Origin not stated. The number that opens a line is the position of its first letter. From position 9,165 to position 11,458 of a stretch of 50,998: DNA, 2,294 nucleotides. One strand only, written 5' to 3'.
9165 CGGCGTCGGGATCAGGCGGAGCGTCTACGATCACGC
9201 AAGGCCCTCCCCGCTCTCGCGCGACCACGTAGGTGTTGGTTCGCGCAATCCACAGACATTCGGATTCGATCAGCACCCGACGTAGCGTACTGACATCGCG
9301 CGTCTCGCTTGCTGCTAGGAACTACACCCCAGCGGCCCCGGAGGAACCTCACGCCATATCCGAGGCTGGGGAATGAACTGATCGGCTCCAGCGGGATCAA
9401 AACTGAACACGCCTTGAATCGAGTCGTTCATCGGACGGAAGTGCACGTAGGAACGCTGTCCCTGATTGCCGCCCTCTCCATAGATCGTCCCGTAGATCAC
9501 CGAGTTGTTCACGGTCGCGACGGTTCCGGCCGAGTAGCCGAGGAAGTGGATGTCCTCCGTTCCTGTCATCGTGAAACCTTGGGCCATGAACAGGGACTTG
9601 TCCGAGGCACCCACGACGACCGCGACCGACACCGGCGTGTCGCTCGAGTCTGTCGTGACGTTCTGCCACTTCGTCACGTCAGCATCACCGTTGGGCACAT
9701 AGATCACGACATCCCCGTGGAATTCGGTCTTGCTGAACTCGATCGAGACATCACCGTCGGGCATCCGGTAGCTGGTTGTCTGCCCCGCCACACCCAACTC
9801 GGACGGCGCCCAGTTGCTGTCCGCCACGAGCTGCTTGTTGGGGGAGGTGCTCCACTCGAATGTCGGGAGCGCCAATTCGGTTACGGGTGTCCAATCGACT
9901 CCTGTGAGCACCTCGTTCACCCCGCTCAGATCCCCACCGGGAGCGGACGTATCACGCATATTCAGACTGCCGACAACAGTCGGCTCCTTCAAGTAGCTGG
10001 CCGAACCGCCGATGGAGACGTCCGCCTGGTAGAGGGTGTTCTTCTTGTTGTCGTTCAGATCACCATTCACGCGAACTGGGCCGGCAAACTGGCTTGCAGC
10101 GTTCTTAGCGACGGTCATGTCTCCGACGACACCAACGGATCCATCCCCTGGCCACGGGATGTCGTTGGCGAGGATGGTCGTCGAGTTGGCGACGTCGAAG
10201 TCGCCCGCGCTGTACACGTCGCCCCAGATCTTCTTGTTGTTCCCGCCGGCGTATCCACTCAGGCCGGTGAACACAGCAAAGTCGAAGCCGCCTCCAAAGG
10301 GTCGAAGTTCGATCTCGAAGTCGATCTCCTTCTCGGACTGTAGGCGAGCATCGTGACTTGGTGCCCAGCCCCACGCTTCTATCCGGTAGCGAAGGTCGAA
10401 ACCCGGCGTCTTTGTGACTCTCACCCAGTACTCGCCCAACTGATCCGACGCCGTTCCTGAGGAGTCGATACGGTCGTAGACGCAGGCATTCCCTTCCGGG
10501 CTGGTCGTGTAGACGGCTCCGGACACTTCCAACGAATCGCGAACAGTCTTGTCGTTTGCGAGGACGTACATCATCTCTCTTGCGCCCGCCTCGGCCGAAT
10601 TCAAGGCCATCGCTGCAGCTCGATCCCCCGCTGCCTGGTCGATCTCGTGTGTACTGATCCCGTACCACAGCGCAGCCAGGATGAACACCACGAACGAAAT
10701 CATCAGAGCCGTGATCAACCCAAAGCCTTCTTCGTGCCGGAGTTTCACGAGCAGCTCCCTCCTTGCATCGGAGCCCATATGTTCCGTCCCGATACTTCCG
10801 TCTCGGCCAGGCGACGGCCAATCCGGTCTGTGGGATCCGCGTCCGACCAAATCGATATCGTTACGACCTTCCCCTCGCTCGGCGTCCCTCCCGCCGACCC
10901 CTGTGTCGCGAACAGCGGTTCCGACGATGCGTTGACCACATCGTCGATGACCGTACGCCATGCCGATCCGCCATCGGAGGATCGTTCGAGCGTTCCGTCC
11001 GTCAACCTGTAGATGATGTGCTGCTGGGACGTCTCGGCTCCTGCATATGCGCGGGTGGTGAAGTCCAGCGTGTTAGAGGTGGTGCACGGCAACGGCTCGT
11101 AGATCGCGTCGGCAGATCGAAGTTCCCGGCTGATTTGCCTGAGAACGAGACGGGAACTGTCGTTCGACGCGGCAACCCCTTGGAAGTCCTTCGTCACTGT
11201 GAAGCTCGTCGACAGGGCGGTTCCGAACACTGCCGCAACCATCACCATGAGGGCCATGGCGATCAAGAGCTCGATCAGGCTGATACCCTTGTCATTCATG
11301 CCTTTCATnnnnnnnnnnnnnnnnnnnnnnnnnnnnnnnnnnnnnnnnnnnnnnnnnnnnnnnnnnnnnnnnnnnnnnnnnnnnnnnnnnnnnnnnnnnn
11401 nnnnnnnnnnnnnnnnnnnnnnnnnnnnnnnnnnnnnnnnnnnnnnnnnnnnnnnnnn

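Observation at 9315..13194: Orphan three-gene minor-pilin (PilV/W/X- or GspI/J/K-like) module inside the hisS-rel housekeeping block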

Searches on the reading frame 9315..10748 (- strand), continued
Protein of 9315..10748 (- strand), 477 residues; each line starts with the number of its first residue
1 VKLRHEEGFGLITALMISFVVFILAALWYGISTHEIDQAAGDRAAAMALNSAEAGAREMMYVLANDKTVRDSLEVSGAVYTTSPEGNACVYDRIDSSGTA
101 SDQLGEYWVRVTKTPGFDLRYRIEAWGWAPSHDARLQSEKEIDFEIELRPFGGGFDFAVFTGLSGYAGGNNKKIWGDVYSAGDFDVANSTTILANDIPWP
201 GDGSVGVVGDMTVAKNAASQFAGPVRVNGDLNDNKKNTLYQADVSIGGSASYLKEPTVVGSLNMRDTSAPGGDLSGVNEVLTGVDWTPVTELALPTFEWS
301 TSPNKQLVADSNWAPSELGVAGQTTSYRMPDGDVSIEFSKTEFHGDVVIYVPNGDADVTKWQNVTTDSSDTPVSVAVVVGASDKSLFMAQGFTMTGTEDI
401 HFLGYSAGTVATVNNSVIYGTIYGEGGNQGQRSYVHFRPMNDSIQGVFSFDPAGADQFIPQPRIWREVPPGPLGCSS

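Call 51: search_protein_families(library=pfam, proteins=[L062:13035-14627:+, L062:14639-15859:+, L062:15879-17951:+, L062:15843-18065:-, L062:5311-7038:-, L062:4712-5314:-, L062:4182-4709:-], max_evalue=0.01)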
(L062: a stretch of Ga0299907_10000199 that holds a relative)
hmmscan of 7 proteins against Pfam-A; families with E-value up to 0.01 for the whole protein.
L062:13035-14627:+ (530 aa): 12 families
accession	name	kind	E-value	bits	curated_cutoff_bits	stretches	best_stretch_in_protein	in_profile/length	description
PF00437.27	T2SSE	-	6e-48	163.8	24.9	1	173-450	11-287/370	Type II/IV secretion system protein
PF05157.20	MshEN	-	6.3e-17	61.8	23.1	1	65-149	2-87/90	MshEN domain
PF13401.12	AAA_22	-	6.9e-06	26.8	27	1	294-381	4-97/130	AAA domain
PF13191.12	AAA_16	-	0.00042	21.3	32.6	1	296-400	25-139/167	AAA ATPase domain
PF13555.12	AAA_29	-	0.0018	18.4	27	1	295-313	22-40/61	P-loop containing region of AAA domain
PF13604.12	AAA_30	-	0.0019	18.4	27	0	286-323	9-46/191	AAA domain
PF13476.12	AAA_23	-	0.002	19.3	27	1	292-314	16-38/201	AAA domain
PF11165.13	DUF2949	-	0.0032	18.3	24.2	1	10-57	2-49/56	Protein of unknown function (DUF2949)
PF13245.12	AAA_19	-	0.0038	17.8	25.1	0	291-343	7-53/134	AAA domain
PF25199.1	nSTAND_NTPase5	-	0.0059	16.9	34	0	295-336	41-82/145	Novel STAND NTPase 5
PF01580.24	FtsK_SpoIIIE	-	0.0073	16.2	24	0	296-316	40-60/221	FtsK/SpoIIIE family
PF20720.3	nSTAND3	-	0.0079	16.3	27.2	0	295-344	17-68/155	Novel STAND NTPase 3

L062:14639-15859:+ (406 aa): 1 family
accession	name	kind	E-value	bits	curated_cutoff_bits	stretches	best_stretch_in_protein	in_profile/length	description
PF00482.28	T2SSF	-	1e-66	223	25.2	2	72-195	1-125/125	Type II secretion system (T2SS), protein F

L062:15879-17951:+ (690 aa): 3 families
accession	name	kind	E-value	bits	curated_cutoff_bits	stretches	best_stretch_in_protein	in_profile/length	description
PF00563.25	EAL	-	4.2e-69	233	31.3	1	439-670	7-236/236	EAL domain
PF00990.26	GGDEF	-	3.3e-46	157.4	23.8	1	258-414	1-161/161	Diguanylate cyclase, GGDEF domain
PF00672.30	HAMP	-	1e-13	51.8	25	1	202-247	6-51/53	HAMP domain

L062:15843-18065:- (740 aa): 0 families

L062:5311-7038:- (575 aa): 4 families
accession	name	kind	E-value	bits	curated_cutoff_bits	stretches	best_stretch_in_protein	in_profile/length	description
PF11104.14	PilM_2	-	1.5e-30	106.7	27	2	49-260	1-217/340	Type IV pilus assembly protein PilM;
PF05137.18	PilN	-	4.3e-07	30.3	22.8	1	459-556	1-76/78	Fimbrial assembly protein (PilN)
PF14450.12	FtsA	-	0.0009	20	31.8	0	226-323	1-112/127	Cell division protein FtsA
PF25267.1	TANGO6_N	-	0.0057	16.3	27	0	341-396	144-195/300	TANGO6 N-terminal domain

L062:4712-5314:- (200 aa): 2 families
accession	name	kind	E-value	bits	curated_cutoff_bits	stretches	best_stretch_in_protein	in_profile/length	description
PF04350.18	PilO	-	2.4e-06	28.2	22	1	50-175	19-141/145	Pilus assembly protein, PilO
PF10741.14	T2SSM_b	-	0.00034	20.9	21.7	1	91-175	24-110/111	Type II secretion system (T2SS), protein M subtype b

L062:4182-4709:- (175 aa): 0 families

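Call 65: search_protein_families(library=pfam, alignment_id=A2, max_evalue=0.1)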
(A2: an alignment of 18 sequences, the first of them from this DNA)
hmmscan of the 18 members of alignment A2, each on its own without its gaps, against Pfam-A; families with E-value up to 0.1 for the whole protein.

A. member 1, seq(477 aa): 0 families

B. families by the number of members that match (of 18 scanned): 8 families
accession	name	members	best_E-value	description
PF23981.1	DUF7305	3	2.9e-05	Domain of unknown function (DUF7305)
PF04519.19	Bactofilin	2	1.1e-05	Polymer-forming cytoskeletal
PF20597.4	pAdhesive_15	2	0.00039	Putative Ice-binding-like adhesive domain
PF17197.9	DUF5134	2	0.087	Domain of unknown function (DUF5134)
PF14341.11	PilX_N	1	0.0068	PilX N-terminal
PF20745.2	TSP_Ig-like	1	0.044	Tailspike protein-like, Ig-like domain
PF00815.25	Histidinol_dh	1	0.071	Histidinol dehydrogenase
PF13275.11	S4_2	1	0.084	S4 domain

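Call 77: search_protein_representatives(alignment_id=A2)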
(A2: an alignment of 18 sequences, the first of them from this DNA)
Query: 18 sequences, 496 profile positions. Proteins with E-value up to 0.001 (for the whole library): 911; up to 1e-10: 280; up to 1e-30: 49. The best 150 are listed.
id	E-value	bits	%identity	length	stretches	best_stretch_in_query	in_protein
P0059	5.0e-222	754.5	-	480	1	7-496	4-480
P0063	2.4e-199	679.7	-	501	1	5-496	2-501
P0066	3.4e-185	633.1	-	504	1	3-496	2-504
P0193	8.2e-164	562.5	-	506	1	5-495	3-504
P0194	3.7e-152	524.1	-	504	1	1-496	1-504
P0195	8.8e-146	503.0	-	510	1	7-496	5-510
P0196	8.7e-134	463.5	-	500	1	3-496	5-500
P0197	3.6e-126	438.3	-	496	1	8-494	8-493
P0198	2.3e-125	435.7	-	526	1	3-494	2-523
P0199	1.8e-113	396.4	-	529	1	5-490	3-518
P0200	1.3e-104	367.3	-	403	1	2-416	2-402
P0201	1.3e-97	344.1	-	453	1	9-489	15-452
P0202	6.7e-83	295.6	-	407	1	113-490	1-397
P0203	1.0e-78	281.8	-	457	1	4-488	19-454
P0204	3.0e-77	277.0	-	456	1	3-490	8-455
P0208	7.4e-68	246.0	-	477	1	3-489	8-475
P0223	2.8e-41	158.3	-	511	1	3-469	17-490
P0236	3.6e-32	128.3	-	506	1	4-491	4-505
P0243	7.6e-30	120.6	-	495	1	3-491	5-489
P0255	2.4e-25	105.7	-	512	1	5-486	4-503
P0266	6.5e-23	97.8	-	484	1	8-488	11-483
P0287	1.8e-20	89.7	-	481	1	6-459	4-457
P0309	1.1e-18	83.8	-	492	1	4-459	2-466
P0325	1.1e-17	80.5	-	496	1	6-459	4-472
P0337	4.3e-17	78.5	-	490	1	3-459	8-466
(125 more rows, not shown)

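Call 78: search_protein_families(library=pfam, proteins=[P0208, P0223, P0236, P0243, P0255, P0266, P0287, P0309, P0325, P0337], max_evalue=0.01)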
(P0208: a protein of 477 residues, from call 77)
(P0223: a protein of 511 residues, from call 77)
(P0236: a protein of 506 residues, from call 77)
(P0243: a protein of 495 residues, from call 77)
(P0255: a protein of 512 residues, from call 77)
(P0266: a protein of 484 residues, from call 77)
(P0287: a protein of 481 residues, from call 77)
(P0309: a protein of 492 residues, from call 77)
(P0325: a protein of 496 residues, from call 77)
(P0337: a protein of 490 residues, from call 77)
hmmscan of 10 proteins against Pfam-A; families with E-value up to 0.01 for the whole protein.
P0208 (477 aa): 1 family
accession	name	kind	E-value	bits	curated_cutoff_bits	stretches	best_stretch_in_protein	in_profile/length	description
PF14341.11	PilX_N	-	4.8e-05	23.7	25.5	1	16-66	1-51/51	PilX N-terminal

P0223 (511 aa): 0 families

P0236 (506 aa): 1 family
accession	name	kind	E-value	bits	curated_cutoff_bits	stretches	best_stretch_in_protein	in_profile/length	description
PF04519.19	Bactofilin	-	0.00033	21.3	27.9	1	203-281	6-78/98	Polymer-forming cytoskeletal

P0243 (495 aa): 0 families

P0255 (512 aa): 1 family
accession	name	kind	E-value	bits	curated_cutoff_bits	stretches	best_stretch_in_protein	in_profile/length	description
PF14341.11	PilX_N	-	0.0011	19.4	25.5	1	11-60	2-51/51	PilX N-terminal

P0266 (484 aa): 1 family
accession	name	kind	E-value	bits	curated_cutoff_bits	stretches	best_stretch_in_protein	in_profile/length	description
PF04519.19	Bactofilin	-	0.0059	17.3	27.9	0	183-273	2-87/98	Polymer-forming cytoskeletal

P0287 (481 aa): 1 family
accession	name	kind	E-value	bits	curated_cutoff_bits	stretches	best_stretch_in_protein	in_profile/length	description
PF14341.11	PilX_N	-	0.005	17.2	25.5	0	9-45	1-36/51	PilX N-terminal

P0309 (492 aa): 1 family
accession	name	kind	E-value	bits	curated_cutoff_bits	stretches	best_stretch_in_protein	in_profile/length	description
PF14341.11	PilX_N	-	4.9e-06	26.9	25.5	1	9-59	1-51/51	PilX N-terminal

P0325 (496 aa): 0 families

P0337 (490 aa): 1 family
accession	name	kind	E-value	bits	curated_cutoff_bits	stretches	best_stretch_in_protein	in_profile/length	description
PF04519.19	Bactofilin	-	0.00014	22.4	27.9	1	184-259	10-96/98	Polymer-forming cytoskeletal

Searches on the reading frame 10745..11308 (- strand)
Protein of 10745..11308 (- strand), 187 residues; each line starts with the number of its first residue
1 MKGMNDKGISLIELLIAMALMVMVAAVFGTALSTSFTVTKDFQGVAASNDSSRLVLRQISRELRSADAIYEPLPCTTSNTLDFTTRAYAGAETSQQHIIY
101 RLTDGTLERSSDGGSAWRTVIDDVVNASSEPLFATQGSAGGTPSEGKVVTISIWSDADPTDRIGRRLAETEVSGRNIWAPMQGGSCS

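Call 5: search_protein_families(library=pfam, proteins=[window:10745-11308:-], max_evalue=1)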
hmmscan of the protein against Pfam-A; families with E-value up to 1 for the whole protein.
window:10745-11308:- (187 aa): 4 families
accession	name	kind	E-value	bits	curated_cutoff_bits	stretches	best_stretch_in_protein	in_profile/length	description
PF07963.17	N_methyl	-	1.3e-05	25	21.2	1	4-27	2-25/27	Prokaryotic N-terminal methylation motif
PF01917.21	Arch_flagellin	-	0.037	14.8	29.5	1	12-156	5-137/162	Archaebacterial flagellin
PF11612.13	T2SSJ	-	0.087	13.5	28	1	49-110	3-72/140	Type II secretion system (T2SS), protein J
PF11803.13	UXS1_N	-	0.29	11.9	30.1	1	11-31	14-34/75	UDP-glucuronate decarboxylase N-terminal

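Call 6: search_protein_families(library=ncbifam, proteins=[window:10745-11308:-], max_evalue=1)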
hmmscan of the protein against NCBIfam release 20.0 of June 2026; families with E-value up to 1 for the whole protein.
window:10745-11308:- (187 aa): 9 families
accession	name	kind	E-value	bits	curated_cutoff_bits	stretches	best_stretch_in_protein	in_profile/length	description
NF041013.1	T4P_ComGE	equivalog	0.0014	18.7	49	1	7-33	4-30/83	competence type IV pilus minor pilin ComGE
NF007660.0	PRK10332.1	equivalog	0.0025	18.3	86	1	5-36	7-41/107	prepilin-type N-terminal cleavage/methylation domain-containing protein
TIGR02532.1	IV_pilin_GFxxxE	domain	0.0043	16.8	16.3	1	8-27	3-22/24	prepilin-type N-terminal cleavage/methylation domain-containing protein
NF041002.1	pilin_ComGF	equivalog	0.0071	16.6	80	1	7-68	2-61/139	competence type IV pilus minor pilin ComGF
NF007800.0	PRK10506.1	equivalog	0.0075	16.1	158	1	5-26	7-28/163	prepilin peptidase-dependent protein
NF007848.0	PRK10557.1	equivalog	0.027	13.8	120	1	3-26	7-33/192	prepilin peptidase-dependent protein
NF006453.0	PRK08808.1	equivalog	0.13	11.3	295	1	7-75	7-75/211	type II secretion system protein J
TIGR01707.1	gspI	equivalog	0.36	11.4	44.35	1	8-28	1-21/101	type II secretion system minor pseudopilin GspI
TIGR02599.1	TIGR02599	subfamily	0.8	8.9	256.5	0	9-66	2-59/361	Verru_Chthon cassette protein C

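Call 9: find_encoding_contigs(protein=window:10745-11308:-, flank=10000, max_places=6)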
Protein window:10745-11308:- (187 aa): 16 contigs read that carry it; 6 places shown.
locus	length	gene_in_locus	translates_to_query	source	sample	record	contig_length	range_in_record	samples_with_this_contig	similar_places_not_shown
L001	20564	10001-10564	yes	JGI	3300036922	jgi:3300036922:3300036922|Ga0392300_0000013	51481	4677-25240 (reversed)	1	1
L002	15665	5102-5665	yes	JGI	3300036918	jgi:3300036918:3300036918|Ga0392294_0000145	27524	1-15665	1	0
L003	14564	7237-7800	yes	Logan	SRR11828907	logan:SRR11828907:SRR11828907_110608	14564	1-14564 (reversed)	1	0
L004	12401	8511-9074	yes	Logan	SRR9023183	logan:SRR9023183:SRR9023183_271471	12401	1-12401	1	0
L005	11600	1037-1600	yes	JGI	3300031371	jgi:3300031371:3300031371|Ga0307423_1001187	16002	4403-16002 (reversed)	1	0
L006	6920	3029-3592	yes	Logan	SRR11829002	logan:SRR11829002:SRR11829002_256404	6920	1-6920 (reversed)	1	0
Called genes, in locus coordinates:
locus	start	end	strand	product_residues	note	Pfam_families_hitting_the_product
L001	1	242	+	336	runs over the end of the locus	PF05496:RuvB_N, PF13191:AAA_16 (faint), PF07728:AAA_5, PF00004:AAA, PF17864:AAA_lid_4, PF05491:WHD_RuvB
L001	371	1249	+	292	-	PF02547:Queuosine_synth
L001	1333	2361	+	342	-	PF01702:TGT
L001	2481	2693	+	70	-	PF02699:YajC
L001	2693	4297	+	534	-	PF21760:SecD_1st, PF22599:SecDF_P1_head, PF02355:SecD_SecF_C, PF03176:MMPL (weak)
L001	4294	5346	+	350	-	PF02355:SecD_SecF_C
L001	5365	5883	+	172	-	PF00156:Pribosyltran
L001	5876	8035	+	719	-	PF13328:HD_4, PF01966:HD, PF04607:RelA_SpoT, PF02824:TGS, PF19296:RelA_AH, PF28438:RelA_RIS, PF13291:ACT_4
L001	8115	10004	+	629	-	-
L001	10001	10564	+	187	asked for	PF07963:N_methyl (weak)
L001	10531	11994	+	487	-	-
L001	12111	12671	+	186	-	PF00753:Lactamase_B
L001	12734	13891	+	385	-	PF13393:tRNA-synt_His, PF00587:tRNA-synt_2b, PF03129:HGTP_anticodon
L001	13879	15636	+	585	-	PF01336:tRNA_anti-codon, PF00152:tRNA-synt_2, PF02938:GAD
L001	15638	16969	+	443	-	PF01078:Mg_chelatase (faint), PF05496:RuvB_N, PF13191:AAA_16 (faint), PF00004:AAA, PF07728:AAA_5 (faint), PF16193:AAA_assoc_2, PF12002:MgsA_C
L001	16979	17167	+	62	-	-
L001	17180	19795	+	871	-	PF01411:tRNA-synt_2c, PF07973:tRNA_SAD, PF02272:DHHA1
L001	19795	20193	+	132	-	PF03652:RuvX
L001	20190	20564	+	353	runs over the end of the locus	PF02618:YceG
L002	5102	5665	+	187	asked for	PF07963:N_methyl (weak)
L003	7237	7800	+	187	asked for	PF07963:N_methyl (weak)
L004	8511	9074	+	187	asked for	PF07963:N_methyl (weak)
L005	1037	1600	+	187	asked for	PF07963:N_methyl (weak)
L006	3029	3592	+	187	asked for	PF07963:N_methyl (weak)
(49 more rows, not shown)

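Call 63: search_protein_families(library=pfam, alignment_id=A3, max_evalue=0.1)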
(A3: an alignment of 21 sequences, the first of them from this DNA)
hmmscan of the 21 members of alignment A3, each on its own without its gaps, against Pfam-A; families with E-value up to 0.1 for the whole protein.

A. member 1, seq(187 aa): 3 families
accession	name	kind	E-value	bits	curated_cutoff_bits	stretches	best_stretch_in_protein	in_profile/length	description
PF07963.17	N_methyl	-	1.3e-05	25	21.2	1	4-27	2-25/27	Prokaryotic N-terminal methylation motif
PF01917.21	Arch_flagellin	-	0.037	14.8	29.5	1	12-156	5-137/162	Archaebacterial flagellin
PF11612.13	T2SSJ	-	0.087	13.5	28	0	49-110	3-72/140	Type II secretion system (T2SS), protein J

B. families by the number of members that match (of 21 scanned): 7 families
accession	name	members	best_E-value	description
PF07963.17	N_methyl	20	4.2e-06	Prokaryotic N-terminal methylation motif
PF02012.26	BNR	3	0.027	BNR/Asp-box repeat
PF01917.21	Arch_flagellin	1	0.037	Archaebacterial flagellin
PF14681.12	UPRTase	1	0.048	Uracil phosphoribosyltransferase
PF16982.10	Flp1_like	1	0.059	Putative Flagellin, Flp1-like, domain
PF09126.16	NaeI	1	0.074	Restriction endonuclease NaeI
PF11612.13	T2SSJ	1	0.087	Type II secretion system (T2SS), protein J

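Call 64: search_solved_structures(query=A3, max_evalue=10, show_alignments=1)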
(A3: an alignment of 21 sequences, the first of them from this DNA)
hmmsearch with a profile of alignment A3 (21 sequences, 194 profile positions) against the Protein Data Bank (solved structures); distinct sequences matched with E-value up to 10: 12.
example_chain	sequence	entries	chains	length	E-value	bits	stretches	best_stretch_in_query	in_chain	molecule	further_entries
6fhp_A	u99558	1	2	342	0.0052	19.7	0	86-129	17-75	Dispase autolysis-inducing protein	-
5fzp_A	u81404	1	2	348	0.0053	19.6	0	86-129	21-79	DISPASE AUTOLYSIS-INDUCING PROTEIN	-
9laa_A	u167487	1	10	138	0.0086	19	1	5-110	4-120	Type IV pilin protein PilA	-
9egp_A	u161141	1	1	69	0.013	18.4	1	5-39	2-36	Geopilin domain 1 protein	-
7tgg_A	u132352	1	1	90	0.015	18.2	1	4-39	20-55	Geopilin domain 1 protein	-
6xxd_A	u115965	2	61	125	0.018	17.9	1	14-59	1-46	PilA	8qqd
8pfb_G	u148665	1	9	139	0.065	16.1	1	14-52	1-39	Type IV pilin PilE1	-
8uhf_A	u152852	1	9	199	0.13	15.2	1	14-66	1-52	Toxin co-regulated pilin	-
4lgn_A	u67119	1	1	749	0.44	13.4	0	104-136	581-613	Cellulose-binding, family II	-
9lab_B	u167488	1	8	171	0.62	12.9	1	9-32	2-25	MSHA major pilin subunit MshA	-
5g23_A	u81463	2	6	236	0.98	12.2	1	12-68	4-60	TYPE-IV LIKE PILIN TTHA1219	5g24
8b2g_A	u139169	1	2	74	1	12.2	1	145-194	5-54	SH3b domain-containing protein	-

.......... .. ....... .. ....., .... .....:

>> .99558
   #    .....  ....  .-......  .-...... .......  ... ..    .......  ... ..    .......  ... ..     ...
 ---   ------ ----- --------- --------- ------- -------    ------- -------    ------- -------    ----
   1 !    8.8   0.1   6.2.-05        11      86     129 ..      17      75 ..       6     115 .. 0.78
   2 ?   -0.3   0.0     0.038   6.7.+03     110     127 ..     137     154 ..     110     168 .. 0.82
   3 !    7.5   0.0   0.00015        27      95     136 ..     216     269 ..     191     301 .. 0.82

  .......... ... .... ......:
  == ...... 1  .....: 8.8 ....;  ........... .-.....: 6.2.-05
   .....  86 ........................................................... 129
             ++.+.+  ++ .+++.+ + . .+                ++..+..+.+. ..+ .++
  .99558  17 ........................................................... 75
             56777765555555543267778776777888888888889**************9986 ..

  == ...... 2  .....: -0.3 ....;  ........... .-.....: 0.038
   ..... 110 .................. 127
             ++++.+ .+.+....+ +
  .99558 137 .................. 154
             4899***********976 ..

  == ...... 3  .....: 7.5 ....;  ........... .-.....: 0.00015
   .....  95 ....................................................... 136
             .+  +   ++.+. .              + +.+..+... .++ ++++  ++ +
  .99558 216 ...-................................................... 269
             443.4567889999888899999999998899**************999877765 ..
